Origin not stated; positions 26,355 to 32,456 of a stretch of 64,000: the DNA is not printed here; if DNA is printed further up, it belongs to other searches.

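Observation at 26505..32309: PFOR-CPR fusion enzyme (pyruvate:NADP+ oxidoreductase) encoded as a single 1934-aa ORF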

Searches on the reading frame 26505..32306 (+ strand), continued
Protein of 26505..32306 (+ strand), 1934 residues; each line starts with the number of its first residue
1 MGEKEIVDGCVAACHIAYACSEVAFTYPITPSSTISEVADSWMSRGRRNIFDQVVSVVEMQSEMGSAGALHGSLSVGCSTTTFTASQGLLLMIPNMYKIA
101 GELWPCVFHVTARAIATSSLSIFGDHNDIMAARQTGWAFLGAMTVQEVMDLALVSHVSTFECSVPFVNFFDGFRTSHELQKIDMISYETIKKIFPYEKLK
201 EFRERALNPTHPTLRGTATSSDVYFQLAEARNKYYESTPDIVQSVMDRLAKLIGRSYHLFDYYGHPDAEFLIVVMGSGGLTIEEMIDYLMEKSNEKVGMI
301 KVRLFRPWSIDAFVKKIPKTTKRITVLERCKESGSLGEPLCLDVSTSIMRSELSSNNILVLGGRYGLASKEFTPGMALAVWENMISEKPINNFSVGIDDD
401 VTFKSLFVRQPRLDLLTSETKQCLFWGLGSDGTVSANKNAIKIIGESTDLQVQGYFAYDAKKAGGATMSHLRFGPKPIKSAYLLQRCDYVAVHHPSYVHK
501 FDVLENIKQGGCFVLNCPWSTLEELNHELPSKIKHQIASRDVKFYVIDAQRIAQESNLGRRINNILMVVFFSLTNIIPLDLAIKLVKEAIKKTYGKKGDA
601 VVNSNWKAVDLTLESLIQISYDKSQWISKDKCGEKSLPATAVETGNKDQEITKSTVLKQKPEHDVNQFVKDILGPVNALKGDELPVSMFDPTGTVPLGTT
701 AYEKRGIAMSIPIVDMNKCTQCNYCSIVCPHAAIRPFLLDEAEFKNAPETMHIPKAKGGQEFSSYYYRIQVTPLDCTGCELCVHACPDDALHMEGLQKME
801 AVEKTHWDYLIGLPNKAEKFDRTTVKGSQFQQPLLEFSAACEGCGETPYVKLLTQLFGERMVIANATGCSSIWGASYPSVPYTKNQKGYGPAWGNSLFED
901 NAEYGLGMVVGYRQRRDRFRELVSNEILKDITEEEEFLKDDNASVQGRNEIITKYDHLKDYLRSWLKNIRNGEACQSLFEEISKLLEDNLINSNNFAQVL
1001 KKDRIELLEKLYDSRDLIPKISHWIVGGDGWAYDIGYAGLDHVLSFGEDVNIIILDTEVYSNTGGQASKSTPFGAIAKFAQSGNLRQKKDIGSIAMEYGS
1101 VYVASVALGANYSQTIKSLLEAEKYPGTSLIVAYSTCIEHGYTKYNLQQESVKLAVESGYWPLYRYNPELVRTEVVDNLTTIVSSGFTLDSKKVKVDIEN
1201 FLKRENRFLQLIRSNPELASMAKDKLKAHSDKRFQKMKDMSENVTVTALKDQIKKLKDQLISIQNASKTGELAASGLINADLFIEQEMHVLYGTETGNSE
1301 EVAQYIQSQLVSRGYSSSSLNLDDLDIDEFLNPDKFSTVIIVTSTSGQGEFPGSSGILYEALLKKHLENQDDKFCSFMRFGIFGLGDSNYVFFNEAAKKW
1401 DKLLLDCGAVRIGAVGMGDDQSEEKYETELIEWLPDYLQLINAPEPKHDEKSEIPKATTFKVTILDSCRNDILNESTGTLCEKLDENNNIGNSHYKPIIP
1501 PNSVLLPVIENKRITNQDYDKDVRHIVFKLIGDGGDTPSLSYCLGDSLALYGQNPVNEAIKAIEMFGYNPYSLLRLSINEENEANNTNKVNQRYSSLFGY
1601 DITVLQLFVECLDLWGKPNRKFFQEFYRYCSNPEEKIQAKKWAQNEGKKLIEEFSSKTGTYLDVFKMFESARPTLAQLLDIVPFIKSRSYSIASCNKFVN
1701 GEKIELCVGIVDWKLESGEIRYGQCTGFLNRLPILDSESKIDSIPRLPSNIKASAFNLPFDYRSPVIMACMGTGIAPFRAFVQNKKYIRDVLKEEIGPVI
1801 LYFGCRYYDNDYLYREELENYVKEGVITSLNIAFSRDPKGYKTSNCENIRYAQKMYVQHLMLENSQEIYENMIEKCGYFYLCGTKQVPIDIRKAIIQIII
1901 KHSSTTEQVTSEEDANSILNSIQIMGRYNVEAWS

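Call 29: find_encoding_contigs(protein=window:26505-32306:+, flank=5000, max_places=4)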
Protein window:26505-32306:+ (1934 aa): 4 contigs read that carry it; 1 place shown.
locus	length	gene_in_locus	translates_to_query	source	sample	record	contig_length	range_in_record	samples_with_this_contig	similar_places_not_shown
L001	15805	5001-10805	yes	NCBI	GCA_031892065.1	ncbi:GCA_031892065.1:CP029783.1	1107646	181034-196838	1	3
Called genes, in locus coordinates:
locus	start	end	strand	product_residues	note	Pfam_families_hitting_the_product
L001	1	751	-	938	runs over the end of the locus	-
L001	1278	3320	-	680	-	-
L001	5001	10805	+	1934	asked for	PF01855:POR_N, PF17147:PFOR_II, PF01558:POR, PF10371:EKR, PF12838:Fer4_7, PF13187:Fer4_9, PF13237:Fer4_10, PF00258:Flavodoxin_1, +7 more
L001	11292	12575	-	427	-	-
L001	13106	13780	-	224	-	PF00076:RRM_1 (faint), PF27577:ESF2_C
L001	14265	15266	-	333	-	PF00956:NAP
